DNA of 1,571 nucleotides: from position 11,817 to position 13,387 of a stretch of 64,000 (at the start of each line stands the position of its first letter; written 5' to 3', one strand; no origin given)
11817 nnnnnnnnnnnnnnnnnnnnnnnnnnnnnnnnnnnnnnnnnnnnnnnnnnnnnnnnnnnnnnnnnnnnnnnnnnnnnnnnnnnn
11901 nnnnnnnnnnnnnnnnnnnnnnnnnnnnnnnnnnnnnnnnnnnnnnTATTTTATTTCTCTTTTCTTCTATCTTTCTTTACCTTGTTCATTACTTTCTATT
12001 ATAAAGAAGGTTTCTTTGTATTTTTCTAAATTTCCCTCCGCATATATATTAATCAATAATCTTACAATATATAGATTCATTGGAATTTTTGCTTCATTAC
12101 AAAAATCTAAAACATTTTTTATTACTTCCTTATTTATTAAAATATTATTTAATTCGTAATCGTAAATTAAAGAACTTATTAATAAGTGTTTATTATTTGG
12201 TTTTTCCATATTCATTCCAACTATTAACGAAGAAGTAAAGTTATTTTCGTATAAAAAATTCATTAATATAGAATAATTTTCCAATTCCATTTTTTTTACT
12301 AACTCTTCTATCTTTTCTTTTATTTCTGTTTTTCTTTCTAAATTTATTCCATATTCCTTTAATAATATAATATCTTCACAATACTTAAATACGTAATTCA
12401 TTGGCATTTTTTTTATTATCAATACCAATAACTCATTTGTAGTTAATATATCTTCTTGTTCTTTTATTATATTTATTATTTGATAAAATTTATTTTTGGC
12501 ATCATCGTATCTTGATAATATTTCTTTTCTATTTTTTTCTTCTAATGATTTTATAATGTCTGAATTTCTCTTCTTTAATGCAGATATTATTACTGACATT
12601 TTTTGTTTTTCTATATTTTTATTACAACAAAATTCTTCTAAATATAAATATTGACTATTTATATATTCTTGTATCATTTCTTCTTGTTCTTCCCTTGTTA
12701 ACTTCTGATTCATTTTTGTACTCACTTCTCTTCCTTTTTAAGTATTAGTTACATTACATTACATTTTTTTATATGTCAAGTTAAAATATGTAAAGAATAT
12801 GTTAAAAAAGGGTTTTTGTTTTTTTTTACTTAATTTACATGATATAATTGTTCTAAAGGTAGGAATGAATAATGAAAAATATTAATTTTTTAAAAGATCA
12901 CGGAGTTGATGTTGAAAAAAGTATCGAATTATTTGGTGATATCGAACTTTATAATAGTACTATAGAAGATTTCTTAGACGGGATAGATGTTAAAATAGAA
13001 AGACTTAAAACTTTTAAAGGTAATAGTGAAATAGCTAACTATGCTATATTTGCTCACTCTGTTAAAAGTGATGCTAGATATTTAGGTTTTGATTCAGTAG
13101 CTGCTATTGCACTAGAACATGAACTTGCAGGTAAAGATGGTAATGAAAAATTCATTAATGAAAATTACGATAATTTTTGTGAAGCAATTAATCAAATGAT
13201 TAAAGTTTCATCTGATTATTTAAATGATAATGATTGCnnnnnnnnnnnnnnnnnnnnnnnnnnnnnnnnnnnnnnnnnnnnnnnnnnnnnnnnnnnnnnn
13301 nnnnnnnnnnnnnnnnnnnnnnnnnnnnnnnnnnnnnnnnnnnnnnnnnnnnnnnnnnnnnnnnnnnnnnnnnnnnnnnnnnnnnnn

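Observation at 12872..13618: Stand-alone Hpt-receiver (Hpt-REC) fusion protein with no output domain and no kinase in sight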

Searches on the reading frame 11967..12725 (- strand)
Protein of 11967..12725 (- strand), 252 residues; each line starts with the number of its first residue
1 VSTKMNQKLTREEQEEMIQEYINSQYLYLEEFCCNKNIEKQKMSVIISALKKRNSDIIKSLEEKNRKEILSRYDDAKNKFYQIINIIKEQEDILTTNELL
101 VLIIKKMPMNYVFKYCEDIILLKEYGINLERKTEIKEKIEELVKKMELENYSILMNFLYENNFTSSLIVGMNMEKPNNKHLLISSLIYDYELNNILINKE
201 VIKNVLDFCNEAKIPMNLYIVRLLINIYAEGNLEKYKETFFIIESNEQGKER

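Call 3: search_protein_families(library=pfam, proteins=[window:11967-12725:-], max_evalue=1)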
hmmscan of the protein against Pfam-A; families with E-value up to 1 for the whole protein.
window:11967-12725:- (252 aa): 0 families

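Call 4: search_protein_families(library=ncbifam, proteins=[window:11967-12725:-], max_evalue=1)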
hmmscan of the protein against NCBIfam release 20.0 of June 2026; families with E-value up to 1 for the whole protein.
window:11967-12725:- (252 aa): 1 family
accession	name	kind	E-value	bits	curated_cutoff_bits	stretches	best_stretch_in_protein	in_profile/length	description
NF040785.1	CD3324_fam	subfamily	0.11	12.7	65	1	16-83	14-81/82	CD3324 family protein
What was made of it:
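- The paralogs' N-termini vaguely resemble small helix-turn-helix-like proteins (CD3324 family, E=0.11, far below threshold, call 4).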

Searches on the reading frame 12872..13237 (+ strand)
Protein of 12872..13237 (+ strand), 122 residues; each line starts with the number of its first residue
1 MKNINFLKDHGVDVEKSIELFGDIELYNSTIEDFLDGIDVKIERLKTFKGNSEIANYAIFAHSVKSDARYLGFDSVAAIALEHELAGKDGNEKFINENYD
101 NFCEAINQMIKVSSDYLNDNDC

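Call 24: search_solved_structures(query=A2, max_evalue=10, show_alignments=3)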
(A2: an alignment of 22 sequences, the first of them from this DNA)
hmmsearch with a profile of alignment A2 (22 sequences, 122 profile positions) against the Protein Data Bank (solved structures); distinct sequences matched with E-value up to 10: 22.
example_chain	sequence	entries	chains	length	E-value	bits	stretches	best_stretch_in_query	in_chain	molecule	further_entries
2ld6_A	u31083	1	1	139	2.3e-05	27.8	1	27-118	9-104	Chemotaxis protein CheA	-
1tqg_A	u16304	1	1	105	0.00067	23.1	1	26-115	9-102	Chemotaxis protein cheA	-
6ff6_A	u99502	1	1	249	0.0033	20.9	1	32-78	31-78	BRIC1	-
1i5n_A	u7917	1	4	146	0.031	17.7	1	29-119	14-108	CHEMOTAXIS PROTEIN CHEA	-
6pv7_A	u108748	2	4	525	0.036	17.5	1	23-74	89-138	Fusion protein of Neuronal acetylcholine receptor subunit alpha-3 and Soluble cytochrome b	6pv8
8c5v_C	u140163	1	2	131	0.053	16.9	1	29-106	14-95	Chemotaxis protein CheA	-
8pbw_B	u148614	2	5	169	0.079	16.4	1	31-79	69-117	HPt domain-containing protein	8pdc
8rqj_B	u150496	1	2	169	0.08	16.4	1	31-79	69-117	HPt domain-containing protein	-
2lp4_A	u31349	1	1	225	0.11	15.9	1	29-118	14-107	Chemotaxis protein CheA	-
3b74_A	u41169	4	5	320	0.16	15.4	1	5-88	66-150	Uncharacterized protein YKL091C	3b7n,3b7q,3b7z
6sld_A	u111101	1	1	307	0.16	15.4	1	5-87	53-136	CRAL-TRIO domain-containing protein YKL091C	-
9efn_A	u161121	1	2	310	0.19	15.2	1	5-88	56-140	CRAL-TRIO domain-containing protein YKL091C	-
1b4e_A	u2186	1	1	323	0.21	15.1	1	6-89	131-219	PROTEIN (5-AMINOLEVULINIC ACID DEHYDRATASE)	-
1y6d_A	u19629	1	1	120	0.21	15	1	32-92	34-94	Phosphorelay protein luxU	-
9had_C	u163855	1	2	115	0.26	14.7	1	61-118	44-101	DerF21_binder10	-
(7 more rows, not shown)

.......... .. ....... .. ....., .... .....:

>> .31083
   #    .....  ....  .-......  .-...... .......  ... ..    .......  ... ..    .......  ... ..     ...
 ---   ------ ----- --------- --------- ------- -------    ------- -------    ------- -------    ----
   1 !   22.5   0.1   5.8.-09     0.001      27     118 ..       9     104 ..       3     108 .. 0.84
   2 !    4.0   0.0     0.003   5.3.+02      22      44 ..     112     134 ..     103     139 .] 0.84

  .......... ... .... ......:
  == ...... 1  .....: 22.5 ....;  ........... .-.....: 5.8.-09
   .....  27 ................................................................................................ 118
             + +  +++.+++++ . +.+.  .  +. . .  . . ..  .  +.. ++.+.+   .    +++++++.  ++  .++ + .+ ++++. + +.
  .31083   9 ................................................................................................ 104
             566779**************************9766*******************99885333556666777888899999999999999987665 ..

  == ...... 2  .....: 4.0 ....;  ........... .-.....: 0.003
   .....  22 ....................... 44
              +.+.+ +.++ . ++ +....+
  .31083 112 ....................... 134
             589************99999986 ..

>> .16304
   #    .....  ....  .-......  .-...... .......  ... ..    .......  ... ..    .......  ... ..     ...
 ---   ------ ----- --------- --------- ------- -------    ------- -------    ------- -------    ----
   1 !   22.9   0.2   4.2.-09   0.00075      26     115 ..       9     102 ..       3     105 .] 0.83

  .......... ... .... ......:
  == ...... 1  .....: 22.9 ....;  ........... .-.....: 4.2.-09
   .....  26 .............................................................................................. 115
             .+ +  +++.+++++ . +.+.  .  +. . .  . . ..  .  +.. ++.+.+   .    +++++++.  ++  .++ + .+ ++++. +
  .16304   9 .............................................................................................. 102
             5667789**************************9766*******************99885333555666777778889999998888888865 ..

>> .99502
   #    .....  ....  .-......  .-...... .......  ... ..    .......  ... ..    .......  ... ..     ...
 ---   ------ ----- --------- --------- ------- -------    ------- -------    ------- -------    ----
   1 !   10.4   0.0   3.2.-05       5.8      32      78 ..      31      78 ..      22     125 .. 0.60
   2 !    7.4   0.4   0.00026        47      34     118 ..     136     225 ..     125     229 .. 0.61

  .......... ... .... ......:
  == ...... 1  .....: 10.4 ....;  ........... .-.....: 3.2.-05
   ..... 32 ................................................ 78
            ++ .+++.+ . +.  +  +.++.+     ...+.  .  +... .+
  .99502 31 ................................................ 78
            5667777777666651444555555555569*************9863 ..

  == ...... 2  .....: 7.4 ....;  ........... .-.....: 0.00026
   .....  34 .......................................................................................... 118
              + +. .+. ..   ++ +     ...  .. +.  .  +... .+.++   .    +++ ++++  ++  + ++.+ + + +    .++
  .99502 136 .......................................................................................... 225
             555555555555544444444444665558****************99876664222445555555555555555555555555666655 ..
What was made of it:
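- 12872..13225 (+): Hpt domain, residues 1-118. Two short helices are followed by a four-helix bundle (helices 24-50, 54-71, 74-88, 92-117). CheA P1 profile hit at E=2.3e-5 (call 24).
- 13055..13057 (+): Codon CAC for His62, the predicted phospho-accepting histidine in the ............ motif. Lys65 (+3) and Glu84 (+22) are also invariant. Aligned with His45, Lys48 and Glu67 of T. maritima CheA P1 (call 24).
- On Hpt domain (Pfam PF01627): The N-domain profile also hits CheA P1 at 2.3e-5 (call 24). They align to the phospho-His of CheA P1 (call 24).
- Closest known: CheA P1 phosphotransfer domain. Same: His62, Lys65 and Glu84 align with His45, Lys48 and Glu67 of T. maritima CheA (call 24).
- Checked: A profile of the N-terminal domain hits the T. 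maritima CheA P1 domain at E=2.3e-5, with His62 aligned to the phospho-His (call 24).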

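Call 60: predict_structure(alignment_id=A2)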
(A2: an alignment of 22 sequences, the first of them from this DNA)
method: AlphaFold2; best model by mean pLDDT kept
length: 122 residues; sequences in the alignment: 22
mean_pLDDT: 94.6   pTM: 0.86
mean pLDDT of the five models: 94.6, 94.2, 94.3, 93.4, 93.4
residues with pLDDT >= 90: 109; 70-90: 10; 50-70: 2; < 50: 1
segments of 3 or more residues with pLDDT < 50: none
pLDDT, mean of each block of 10 residues (from residue 1): 89 92 92 97 97 97 98 98 98 98 98 91 51
secondary structure, 60 per line:
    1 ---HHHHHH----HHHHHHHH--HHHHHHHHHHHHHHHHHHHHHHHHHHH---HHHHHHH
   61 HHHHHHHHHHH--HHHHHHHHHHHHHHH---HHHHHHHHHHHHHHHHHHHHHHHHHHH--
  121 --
elements in order: H4-9 H14-21 H24-50 H54-71 H74-88 H92-118
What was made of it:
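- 12872..13225 (+): AF2 model with pLDDT 94.6 (call 60).
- On Hpt domain (Pfam PF01627): The AF2 model of residues 1-122 has pLDDT 94.6 and pTM 0.86 (call 60).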

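Call 63: fold_search(model_id=the predicted structure, library=pdb)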
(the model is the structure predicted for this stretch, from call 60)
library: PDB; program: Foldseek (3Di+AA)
matches with E <= 10: 227; with E <= 0.001: 0
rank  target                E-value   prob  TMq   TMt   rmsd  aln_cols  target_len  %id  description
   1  3myf_B                1.3e-02  1.00  0.79  0.84   1.7       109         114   14  The Crystal Structure of the HPT domain from the Hpt Sensor Hybrid Histidine Kinase from Shewanella to 1.80A (released 2010-05-26)
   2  3myf_A                2.4e-02  1.00  0.79  0.82   2.0       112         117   14  The Crystal Structure of the HPT domain from the Hpt Sensor Hybrid Histidine Kinase from Shewanella to 1.80A (released 2010-05-26)
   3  3myf_D                3.2e-02  1.00  0.79  0.83   1.8       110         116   14  The Crystal Structure of the HPT domain from the Hpt Sensor Hybrid Histidine Kinase from Shewanella to 1.80A (released 2010-05-26)
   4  7c1i_A                3.4e-02  1.00  0.76  0.80   2.1       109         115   12  Crystal structure of histidine-containing phosphotransfer protein B (HptB) from Pseudomonas aeruginosa PAO1 (released 2020-11-04)
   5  8pbw_C                8.1e-02  0.99  0.55  0.51   5.3       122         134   14  Histidine-containing phosphotransfer protein from Chaetomium thermophilum (released 2024-07-03)
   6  8rqj_A                9.5e-02  1.00  0.52  0.48   4.6        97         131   14  Histidine-containing phosphotransfer protein from Chaetomium termophilum mutant R158A (released 2024-07-03)
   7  1c03_A                1.1e-01  1.00  0.51  0.39   4.6        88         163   15  CRYSTAL STRUCTURE OF YPD1P (TRICLINIC FORM) (released 2000-01-15)
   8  8pbw_A                1.3e-01  1.00  0.51  0.48   4.7        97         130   14  Histidine-containing phosphotransfer protein from Chaetomium thermophilum (released 2024-07-03)
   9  2a0b                  1.6e-01  1.00  0.62  0.64   4.4       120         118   14  HISTIDINE-CONTAINING PHOSPHOTRANSFER DOMAIN OF ARCB FROM ESCHERICHIA COLI (released 1998-06-17)
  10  8pbw_B                1.6e-01  0.99  0.53  0.50   4.1        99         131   16  Histidine-containing phosphotransfer protein from Chaetomium thermophilum (released 2024-07-03)
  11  1yvi_B                1.6e-01  0.97  0.51  0.46   5.3       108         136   15  X-RAY STRUCTURE OF PUTATIVE HISTIDINE-CONTAINING PHOSPHOTRANSFER PROTEIN FROM RICE, AK104879 (released 2005-02-22)
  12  8rqj_B                1.7e-01  1.00  0.63  0.60   2.3       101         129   14  Histidine-containing phosphotransfer protein from Chaetomium termophilum mutant R158A (released 2024-07-03)
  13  1a0b                  1.7e-01  0.99  0.60  0.63   4.3       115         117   15  HISTIDINE-CONTAINING PHOSPHOTRANSFER DOMAIN OF ARCB FROM ESCHERICHIA COLI (released 1998-03-18)
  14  1wn0_C                2.2e-01  1.00  0.70  0.63   3.0       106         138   13  Crystal Structure of Histidine-containing Phosphotransfer Protein, ZmHP2, from maize (released 2005-01-25)
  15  1tqg                  2.4e-01  0.94  0.44  0.49   4.7        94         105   16  CheA phosphotransferase domain from Thermotoga maritima (released 2004-09-07)
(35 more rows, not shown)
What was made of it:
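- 12872..13225 (+): Foldseek top hits are all Hpt domains (call 63).
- On Hpt domain (Pfam PF01627): Nearly all of the top ~35 Foldseek hits in the PDB are Hpt domains or proteins: 3myf at TM 0.79/0.84 and rmsd 1.7 A, HptB at 0.76/0.80, plus ArcB, Ypd1, AHPs and BarA (call 63).
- On Spo0F/Spo0B sporulation phosphorelay: The N-domain is a monomeric Hpt-type bundle (call 63).
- Closest known: Unorthodox tripartite kinases. Same: The fold matches the ArcB and BarA Hpt domains (call 63).
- Checked: The AlphaFold model of the domain (pLDDT 94.6, pTM 0.86) best matches solved Hpt domains: 3myf at TM 0.79/0.84 and rmsd 1.7 A, then HptB, ArcB, Ypd1 and BarA (calls 60, 63).
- Tried and rejected: A separate N-domain model was needed (calls 60, 63).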
